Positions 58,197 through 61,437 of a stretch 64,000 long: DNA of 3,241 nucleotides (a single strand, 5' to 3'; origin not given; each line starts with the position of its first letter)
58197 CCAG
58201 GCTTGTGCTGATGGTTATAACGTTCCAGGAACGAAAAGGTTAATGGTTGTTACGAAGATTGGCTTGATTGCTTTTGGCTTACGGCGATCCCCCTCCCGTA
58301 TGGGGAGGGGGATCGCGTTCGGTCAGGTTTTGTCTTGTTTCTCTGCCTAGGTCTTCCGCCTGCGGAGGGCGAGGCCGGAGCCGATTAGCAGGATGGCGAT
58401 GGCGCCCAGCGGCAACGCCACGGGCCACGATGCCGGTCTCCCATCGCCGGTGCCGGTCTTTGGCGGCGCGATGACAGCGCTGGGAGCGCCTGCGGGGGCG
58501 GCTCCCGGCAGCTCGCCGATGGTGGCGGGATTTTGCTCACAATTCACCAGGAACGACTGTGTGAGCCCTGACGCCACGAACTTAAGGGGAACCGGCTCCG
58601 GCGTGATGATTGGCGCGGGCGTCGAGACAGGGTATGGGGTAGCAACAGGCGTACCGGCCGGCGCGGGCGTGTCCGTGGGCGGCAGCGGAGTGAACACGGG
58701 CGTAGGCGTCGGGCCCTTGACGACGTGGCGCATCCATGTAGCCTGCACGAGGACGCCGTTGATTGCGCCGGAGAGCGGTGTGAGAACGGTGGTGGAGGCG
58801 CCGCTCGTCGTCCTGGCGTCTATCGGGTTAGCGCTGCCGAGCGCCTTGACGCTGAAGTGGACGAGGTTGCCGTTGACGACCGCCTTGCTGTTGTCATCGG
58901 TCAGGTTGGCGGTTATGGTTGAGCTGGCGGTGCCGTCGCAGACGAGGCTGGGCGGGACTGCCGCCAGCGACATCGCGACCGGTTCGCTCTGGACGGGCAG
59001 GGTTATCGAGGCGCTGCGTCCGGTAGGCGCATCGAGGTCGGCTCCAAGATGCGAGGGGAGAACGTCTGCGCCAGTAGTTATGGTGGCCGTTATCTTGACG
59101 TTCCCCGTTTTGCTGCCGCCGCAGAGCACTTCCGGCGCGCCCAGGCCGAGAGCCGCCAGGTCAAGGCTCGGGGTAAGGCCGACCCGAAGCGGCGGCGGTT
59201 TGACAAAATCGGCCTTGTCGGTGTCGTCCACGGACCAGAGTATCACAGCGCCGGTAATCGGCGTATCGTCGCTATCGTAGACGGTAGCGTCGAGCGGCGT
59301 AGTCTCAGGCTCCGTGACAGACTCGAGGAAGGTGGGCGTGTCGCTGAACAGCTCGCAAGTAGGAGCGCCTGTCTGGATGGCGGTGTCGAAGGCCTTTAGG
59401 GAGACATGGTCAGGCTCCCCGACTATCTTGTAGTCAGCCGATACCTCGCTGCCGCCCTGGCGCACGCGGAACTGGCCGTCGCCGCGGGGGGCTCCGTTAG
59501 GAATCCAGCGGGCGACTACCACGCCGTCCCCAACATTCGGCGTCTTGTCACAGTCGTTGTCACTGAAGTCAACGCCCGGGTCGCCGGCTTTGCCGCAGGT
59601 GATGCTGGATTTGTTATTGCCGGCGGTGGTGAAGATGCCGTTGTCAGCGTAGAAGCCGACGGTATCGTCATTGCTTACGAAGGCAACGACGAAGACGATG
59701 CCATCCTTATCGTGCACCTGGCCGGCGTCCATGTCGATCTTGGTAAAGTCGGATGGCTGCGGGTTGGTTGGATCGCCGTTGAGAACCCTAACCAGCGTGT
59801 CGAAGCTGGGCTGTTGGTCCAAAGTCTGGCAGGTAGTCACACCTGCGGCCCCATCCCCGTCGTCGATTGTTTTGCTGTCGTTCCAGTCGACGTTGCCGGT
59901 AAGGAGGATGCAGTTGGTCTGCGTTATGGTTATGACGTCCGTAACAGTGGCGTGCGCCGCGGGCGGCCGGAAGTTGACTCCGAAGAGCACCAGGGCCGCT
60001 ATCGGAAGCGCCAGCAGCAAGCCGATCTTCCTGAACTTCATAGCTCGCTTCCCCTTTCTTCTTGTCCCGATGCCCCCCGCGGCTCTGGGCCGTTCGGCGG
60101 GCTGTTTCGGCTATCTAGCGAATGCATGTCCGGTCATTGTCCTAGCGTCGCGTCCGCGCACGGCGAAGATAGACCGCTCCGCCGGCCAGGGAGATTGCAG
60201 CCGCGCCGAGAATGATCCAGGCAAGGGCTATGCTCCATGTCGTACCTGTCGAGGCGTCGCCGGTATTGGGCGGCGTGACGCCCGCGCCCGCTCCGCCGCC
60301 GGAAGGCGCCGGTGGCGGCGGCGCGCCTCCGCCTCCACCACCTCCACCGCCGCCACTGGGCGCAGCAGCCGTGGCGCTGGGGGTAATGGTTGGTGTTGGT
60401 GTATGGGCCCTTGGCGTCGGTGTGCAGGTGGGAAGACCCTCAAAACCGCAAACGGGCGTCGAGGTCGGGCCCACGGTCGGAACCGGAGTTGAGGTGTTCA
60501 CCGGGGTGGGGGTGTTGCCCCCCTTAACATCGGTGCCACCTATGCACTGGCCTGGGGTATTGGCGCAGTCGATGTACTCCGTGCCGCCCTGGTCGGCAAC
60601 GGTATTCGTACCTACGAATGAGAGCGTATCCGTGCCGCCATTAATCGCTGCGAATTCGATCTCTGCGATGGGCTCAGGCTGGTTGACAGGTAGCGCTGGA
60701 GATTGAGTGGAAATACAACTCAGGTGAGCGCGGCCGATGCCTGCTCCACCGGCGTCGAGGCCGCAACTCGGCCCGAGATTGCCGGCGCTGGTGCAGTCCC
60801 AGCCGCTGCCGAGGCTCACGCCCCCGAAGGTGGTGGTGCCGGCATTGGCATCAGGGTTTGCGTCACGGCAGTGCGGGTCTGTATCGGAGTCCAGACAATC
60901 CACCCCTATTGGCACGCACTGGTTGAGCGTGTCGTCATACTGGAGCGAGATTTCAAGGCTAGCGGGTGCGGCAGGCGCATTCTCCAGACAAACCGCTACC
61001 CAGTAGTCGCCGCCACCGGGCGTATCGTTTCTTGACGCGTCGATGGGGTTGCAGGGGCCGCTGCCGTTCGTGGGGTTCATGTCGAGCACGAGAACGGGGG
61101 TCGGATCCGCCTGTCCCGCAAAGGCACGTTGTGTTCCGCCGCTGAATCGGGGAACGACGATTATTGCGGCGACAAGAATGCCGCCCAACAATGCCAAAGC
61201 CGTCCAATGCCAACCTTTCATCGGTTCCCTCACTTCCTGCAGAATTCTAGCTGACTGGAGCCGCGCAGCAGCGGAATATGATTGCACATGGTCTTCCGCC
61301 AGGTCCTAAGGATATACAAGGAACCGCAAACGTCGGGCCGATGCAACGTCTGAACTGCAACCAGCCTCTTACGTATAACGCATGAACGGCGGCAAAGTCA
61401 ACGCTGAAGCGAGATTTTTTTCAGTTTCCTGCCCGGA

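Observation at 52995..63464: Four tandem sortase paralogues next to a battery of surface proteins with PP(K/N/G)TG sorting signals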

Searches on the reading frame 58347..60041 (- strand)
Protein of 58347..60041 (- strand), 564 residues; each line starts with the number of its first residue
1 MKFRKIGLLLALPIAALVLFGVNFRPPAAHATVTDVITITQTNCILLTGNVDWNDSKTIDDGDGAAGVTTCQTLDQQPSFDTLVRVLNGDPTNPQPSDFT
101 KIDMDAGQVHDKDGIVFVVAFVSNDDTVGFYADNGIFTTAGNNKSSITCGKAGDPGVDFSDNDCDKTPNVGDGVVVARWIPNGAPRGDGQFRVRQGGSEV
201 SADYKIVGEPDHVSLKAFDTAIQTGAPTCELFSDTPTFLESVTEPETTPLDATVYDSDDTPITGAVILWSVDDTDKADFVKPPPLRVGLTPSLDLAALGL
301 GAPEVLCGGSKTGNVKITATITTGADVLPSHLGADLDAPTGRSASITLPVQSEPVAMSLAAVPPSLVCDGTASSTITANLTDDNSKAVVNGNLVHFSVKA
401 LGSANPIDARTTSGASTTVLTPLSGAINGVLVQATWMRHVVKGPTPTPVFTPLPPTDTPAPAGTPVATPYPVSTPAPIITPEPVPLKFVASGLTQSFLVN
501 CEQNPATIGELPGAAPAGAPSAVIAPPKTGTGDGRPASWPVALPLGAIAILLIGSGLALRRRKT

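Call 3: search_protein_families(library=pfam, proteins=[window:58347-60041:-], max_evalue=0.01)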
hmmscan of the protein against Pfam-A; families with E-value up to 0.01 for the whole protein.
window:58347-60041:- (564 aa): 2 families
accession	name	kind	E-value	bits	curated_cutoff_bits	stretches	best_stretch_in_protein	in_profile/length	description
PF09134.16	Invasin_D3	-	0.00017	22.5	33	1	356-421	4-68/98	Invasin, domain 3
PF02369.22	Big_1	-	0.005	17.4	34.9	0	357-402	2-46/93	Bacterial Ig-like domain (group 1)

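Call 4: search_protein_families(library=ncbifam, proteins=[window:58347-60041:-], max_evalue=0.01)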
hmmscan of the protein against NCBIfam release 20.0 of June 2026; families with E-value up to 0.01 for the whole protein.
window:58347-60041:- (564 aa): 0 families

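Call 25: find_encoding_contigs(protein=window:58347-60041:-, flank=10000, max_places=3)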
Protein window:58347-60041:- (564 aa): no gene with exactly this product is on record in the collection.

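Call 32: find_homologous_proteins(query=window:58347-60041:-, max_evalue=0.00001)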
Query window:58347-60041:- (564 aa): 78 proteins with E <= 0.00001 among 8000 candidates.
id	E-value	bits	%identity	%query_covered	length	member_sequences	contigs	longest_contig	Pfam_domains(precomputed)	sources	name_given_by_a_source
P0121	0.0e+0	1248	100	100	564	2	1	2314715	-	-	-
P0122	5.0e-245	833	68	100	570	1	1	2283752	-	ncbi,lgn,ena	-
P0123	1.9e-238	811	66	100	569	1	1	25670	PF09134.17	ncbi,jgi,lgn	jgi:hypothetical protein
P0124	1.6e-226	772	66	100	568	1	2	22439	PF02369.23,PF09134.17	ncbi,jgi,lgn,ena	ncbi:MAG: hypothetical protein ABSC13_08540 [Dehalococcoidia bacterium]|jgi:hypothetical protein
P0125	4.7e-226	770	66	100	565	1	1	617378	PF02369.23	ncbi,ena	-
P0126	9.1e-214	730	63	100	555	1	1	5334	-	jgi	jgi:hypothetical protein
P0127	5.4e-190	651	57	100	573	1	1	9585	PF02369.23,PF09134.17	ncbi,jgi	ncbi:MAG: Ig-like domain-containing protein [Dehalococcoidia bacterium]|jgi:hypothetical protein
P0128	2.7e-169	583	55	100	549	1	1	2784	PF02369.23,PF09134.17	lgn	-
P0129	3.0e-148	513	51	99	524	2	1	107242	PF02369.23,PF09134.17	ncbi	-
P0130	3.0e-143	497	53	92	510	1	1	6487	PF02369.23,PF09134.17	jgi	jgi:hypothetical protein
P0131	9.1e-135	469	47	100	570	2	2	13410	PF09134.17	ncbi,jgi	ncbi:MAG: Ig-like domain-containing protein [Dehalococcoidia bacterium]|jgi:hypothetical protein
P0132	1.4e-134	468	46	100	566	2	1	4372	PF02369.23,PF09134.17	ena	-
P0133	1.7e-110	389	41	96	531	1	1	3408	PF02369.23,PF09134.17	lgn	-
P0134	2.5e-104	368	41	100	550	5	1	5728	PF02369.23,PF09134.17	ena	-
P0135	1.1e-102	363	41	100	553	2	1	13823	PF02369.23,PF09134.17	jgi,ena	-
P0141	6.3e-93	331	42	77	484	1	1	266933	-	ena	-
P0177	7.4e-27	113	29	95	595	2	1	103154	PF09134.17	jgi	jgi:hypothetical protein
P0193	9.7e-18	82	33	61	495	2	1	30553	PF02369.23,PF09134.17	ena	-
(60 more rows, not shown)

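Call 35: find_encoding_contigs(protein=P0193, flank=10000, max_places=1)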
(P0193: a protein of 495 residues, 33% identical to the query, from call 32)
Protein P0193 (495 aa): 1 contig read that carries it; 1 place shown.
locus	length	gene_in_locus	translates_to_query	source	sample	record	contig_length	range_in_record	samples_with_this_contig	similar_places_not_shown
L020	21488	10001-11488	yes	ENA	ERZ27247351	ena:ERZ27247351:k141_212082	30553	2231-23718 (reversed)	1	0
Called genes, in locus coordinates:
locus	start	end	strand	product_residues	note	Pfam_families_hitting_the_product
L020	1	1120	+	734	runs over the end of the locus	-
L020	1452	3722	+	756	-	-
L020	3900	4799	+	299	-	PF00963:Cohesin (weak)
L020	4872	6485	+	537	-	-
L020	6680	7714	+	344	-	-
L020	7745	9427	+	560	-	PF02369:Big_1 (faint)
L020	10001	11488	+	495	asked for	PF02369:Big_1 (weak), PF09134:Invasin_D3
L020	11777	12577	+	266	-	PF04203:Sortase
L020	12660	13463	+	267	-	PF04203:Sortase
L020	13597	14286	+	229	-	PF04203:Sortase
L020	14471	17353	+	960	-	PF00521:DNA_topoisoIV, PF03989:DNA_gyraseA_C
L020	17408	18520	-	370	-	PF03706:LPG_synthase_TM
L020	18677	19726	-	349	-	PF00389:2-Hacid_dh, PF02826:2-Hacid_dh_C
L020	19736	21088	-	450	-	PF00278:Orn_DAP_Arg_deC, PF02784:Orn_Arg_deC_N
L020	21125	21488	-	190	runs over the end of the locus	PF00300:His_Phos_1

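Call 36: find_encoding_contigs(protein=P0177, flank=10000, max_places=1)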
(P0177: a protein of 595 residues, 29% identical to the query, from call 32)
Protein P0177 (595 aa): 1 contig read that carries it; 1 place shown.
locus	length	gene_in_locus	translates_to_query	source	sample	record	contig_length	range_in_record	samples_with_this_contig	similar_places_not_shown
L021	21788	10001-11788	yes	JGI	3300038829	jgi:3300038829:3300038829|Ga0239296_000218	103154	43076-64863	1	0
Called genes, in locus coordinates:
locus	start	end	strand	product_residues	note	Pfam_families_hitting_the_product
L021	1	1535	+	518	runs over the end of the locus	PF11028:TMEM260_N, PF13231:PMT_2 (weak)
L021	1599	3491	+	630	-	-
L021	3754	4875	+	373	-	PF00963:Cohesin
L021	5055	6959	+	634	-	-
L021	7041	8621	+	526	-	-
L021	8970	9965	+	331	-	-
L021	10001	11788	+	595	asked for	PF09134:Invasin_D3 (weak)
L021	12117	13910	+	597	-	PF02369:Big_1 (faint)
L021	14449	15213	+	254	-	PF04203:Sortase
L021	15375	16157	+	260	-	PF04203:Sortase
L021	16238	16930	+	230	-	PF04203:Sortase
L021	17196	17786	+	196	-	PF01965:DJ-1_PfpI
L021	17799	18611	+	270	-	PF01209:Ubie_methyltran (weak), PF13489:Methyltransf_23, PF02353:CMAS (weak), PF05175:MTS (weak), PF13847:Methyltransf_31, PF08241:Methyltransf_11, PF08242:Methyltransf_12, PF13649:Methyltransf_25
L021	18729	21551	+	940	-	PF00521:DNA_topoisoIV, PF03989:DNA_gyraseA_C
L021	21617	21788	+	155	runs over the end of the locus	PF01243:PNPOx_N (weak)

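Call 53: predict_structure(alignment_id=A1)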
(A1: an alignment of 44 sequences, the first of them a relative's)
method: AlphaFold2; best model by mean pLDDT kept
length: 564 residues; sequences in the alignment: 44
mean_pLDDT: 83.5   pTM: 0.75
mean pLDDT of the five models: 83.5, 82.1, 80.6, 80.1, 79.2
residues with pLDDT >= 90: 344; 70-90: 93; 50-70: 64; < 50: 63
segments of 3 or more residues with pLDDT < 50: 446-455, 467-478, 520-524, 527-540, 542-547, 554-557, 560-564
pLDDT, mean of each block of 10 residues (from residue 1): 58 69 63 94 89 88 89 95 95 95 95 97 96 94 93 95 88 95 97 95 98 97 91 75 90 98 97 96 78 94 96 98 84 85 97 98 93 97 97 94 95 97 89 95 57 45 52 44 83 95 68 49 48 42 49 50 43
secondary structure, 60 per line:
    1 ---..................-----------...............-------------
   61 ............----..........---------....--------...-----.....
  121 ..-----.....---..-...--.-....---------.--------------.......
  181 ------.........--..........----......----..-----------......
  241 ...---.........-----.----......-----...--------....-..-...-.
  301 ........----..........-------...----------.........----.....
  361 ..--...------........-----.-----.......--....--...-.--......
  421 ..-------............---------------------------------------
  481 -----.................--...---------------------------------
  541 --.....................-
elements in order: H4-21 E33-40 H41-47 H61-72 H77-86 H96-99 E108-110 E116-122 E128-132 E146-149 E174-180 E187-195 E198-207 E212-217 H235-243 E247-255 E266-271 E277-279 E288-291 E300-308 E313-322 E343-351 E356-362 E365-367 E374-381 E393-399 E402-405 E408-410 E415-422 E430-441 E486-502 H543-563

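Call 57: fold_search(model_id=the predicted structure, library=pdb)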
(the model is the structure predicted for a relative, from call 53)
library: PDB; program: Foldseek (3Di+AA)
matches with E <= 10: 1860; with E <= 0.001: 405
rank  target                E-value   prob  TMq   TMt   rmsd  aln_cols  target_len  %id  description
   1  1cwv                  3.0e-11  1.00  0.17  0.20  15.2       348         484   15  CRYSTAL STRUCTURE OF INVASIN: A BACTERIAL INTEGRIN-BINDING PROTEIN (released 1999-10-13)
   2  2ice_A                5.1e-09  1.00  0.17  0.15  14.4       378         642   10  CRIg bound to C3c (released 2006-11-07)
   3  7qiv_A                9.9e-09  1.00  0.17  0.16  14.7       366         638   11  Structure of human C3b in complex with the EWE nanobody (released 2022-02-16)
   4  5ftx                  1.1e-08  1.00  0.16  0.15  14.0       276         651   12  Structure of surface layer protein SbsC, domains 4-9 (released 2017-02-22)
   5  4aq1_C                1.1e-08  1.00  0.15  0.13  24.0       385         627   11  Structure of the SbsB S-layer protein of Geobacillus stearothermophilus PV72p2 in complex with nanobody KB6 (released 2012-06-13)
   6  7sqc_F0               1.1e-08  1.00  0.14  0.22  17.9       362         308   11  Ciliary C1 central pair apparatus isolated from Chlamydomonas reinhardtii (released 2022-04-13)
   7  2wii_A                1.2e-08  1.00  0.17  0.16  14.5       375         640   11  Complement C3b in complex with factor H domains 1-4 (released 2009-06-09)
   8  7sqc_F1               1.3e-08  1.00  0.14  0.16  19.1       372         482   12  Ciliary C1 central pair apparatus isolated from Chlamydomonas reinhardtii (released 2022-04-13)
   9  4aq1_A                1.5e-08  1.00  0.16  0.13  23.6       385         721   11  Structure of the SbsB S-layer protein of Geobacillus stearothermophilus PV72p2 in complex with nanobody KB6 (released 2012-06-13)
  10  3fcs_A                1.6e-08  1.00  0.16  0.12  15.4       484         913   10  Structure of complete ectodomain of integrin aIIBb3 (released 2009-01-20)
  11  7som_D                1.9e-08  1.00  0.17  0.10  28.6       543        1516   11  Ciliary C2 central pair apparatus isolated from Chlamydomonas reinhardtii (released 2022-04-13)
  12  7ad7_B                2.1e-08  1.00  0.15  0.14  16.9       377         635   10  Crystal structure of human complement C5 in complex with the K8 bovine knob domain peptide. (released 2021-03-10)
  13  6tqd_F                2.4e-08  1.00  0.16  0.34   9.4       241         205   15  D00-D0 domain of Intimin (released 2021-01-13)
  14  8cem_E                2.7e-08  1.00  0.17  0.16  14.6       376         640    9  Structure of bovine native C3, re-refinement (released 2023-04-05)
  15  2win_A                2.7e-08  1.00  0.17  0.15  14.4       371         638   11  C3 convertase (C3bBb) stabilized by SCIN (released 2009-06-09)
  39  6tqd_B                1.0e-07  1.00  0.16  0.35   9.8       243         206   16  D00-D0 domain of Intimin (released 2021-01-13)
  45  6tqd_A                1.6e-07  1.00  0.16  0.34   9.6       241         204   16  D00-D0 domain of Intimin (released 2021-01-13)
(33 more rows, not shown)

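Call 63: search_protein_families(library=pfam, proteins=[L020:4872-6485:+, L021:5055-6959:+], max_evalue=0.01)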
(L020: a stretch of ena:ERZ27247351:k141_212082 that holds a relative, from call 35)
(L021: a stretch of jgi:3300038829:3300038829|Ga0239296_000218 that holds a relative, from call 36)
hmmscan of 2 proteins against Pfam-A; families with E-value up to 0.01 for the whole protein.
L020:4872-6485:+ (537 aa): 0 families

L021:5055-6959:+ (634 aa): 0 families

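Call 74: search_protein_families(library=ncbifam, proteins=[L020:13597-14286:+, L021:16238-16930:+, L020:11777-12577:+, L020:12660-13463:+], max_evalue=1e-10)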
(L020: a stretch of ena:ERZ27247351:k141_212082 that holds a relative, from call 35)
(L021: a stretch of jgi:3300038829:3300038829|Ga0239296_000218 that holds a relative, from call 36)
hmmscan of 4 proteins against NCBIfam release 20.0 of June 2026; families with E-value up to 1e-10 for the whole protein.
L020:13597-14286:+ (229 aa): 2 families
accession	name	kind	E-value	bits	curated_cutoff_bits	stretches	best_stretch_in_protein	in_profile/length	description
NF033748.1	class_F_sortase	subfamily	7.1e-34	116.7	166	1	70-214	8-153/155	class F sortase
NF033747.1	class_E_sortase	subfamily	6e-13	49.1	160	1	16-201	9-196/211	class E sortase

L021:16238-16930:+ (230 aa): 2 families
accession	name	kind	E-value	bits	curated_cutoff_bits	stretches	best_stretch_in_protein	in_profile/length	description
NF033748.1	class_F_sortase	subfamily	1.3e-33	115.8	166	1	71-215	8-153/155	class F sortase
NF033747.1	class_E_sortase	subfamily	2.9e-11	43.6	160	1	28-218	24-207/211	class E sortase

L020:11777-12577:+ (266 aa): 1 family
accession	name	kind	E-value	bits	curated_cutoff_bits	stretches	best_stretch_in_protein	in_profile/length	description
NF033748.1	class_F_sortase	subfamily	8.3e-23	80.7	166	1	118-262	11-152/155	class F sortase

L020:12660-13463:+ (267 aa): 1 family
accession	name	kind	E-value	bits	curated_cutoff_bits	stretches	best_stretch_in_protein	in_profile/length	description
NF033748.1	class_F_sortase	subfamily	8.9e-16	57.9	166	1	121-262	12-150/155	class F sortase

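Call 75: find_encoding_contigs(protein=P0141, flank=10000, max_places=1)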
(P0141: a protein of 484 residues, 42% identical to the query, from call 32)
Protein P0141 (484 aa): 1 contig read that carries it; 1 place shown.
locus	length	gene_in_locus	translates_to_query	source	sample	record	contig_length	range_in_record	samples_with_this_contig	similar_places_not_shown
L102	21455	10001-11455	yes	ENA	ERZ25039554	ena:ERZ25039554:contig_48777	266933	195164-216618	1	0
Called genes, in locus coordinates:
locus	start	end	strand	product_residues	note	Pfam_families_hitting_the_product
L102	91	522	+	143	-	-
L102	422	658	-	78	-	-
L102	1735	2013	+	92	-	-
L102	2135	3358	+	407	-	-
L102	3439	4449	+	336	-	-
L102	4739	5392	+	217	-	-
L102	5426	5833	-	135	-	-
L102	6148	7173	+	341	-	-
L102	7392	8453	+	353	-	-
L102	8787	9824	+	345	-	-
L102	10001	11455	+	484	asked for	-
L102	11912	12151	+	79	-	-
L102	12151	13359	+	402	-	PF02369:Big_1 (faint), PF09134:Invasin_D3 (faint)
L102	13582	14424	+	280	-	PF04203:Sortase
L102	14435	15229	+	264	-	PF04203:Sortase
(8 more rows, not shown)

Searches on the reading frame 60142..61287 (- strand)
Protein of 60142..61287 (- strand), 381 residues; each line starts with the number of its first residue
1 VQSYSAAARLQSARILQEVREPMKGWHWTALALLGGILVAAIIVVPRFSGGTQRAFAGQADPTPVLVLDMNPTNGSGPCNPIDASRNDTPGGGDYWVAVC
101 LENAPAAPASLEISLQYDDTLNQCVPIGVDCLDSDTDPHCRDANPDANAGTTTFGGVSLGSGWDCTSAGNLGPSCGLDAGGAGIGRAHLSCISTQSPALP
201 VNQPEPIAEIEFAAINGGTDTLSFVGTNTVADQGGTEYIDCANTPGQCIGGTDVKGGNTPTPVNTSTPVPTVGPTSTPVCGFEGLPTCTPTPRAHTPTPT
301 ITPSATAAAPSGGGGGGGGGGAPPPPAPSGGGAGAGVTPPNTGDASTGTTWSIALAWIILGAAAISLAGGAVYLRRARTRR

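Call 3: search_protein_families(library=pfam, proteins=[window:60142-61287:-], max_evalue=0.01)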
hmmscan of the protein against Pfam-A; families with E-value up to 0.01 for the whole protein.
window:60142-61287:- (381 aa): 0 families

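Call 4: search_protein_families(library=ncbifam, proteins=[window:60142-61287:-], max_evalue=0.01)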
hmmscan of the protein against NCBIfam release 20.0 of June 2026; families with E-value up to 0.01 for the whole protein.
window:60142-61287:- (381 aa): 0 families

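Call 24: find_encoding_contigs(protein=window:60142-61287:-, flank=10000, max_places=3)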
Protein window:60142-61287:- (381 aa): no gene with exactly this product is on record in the collection.
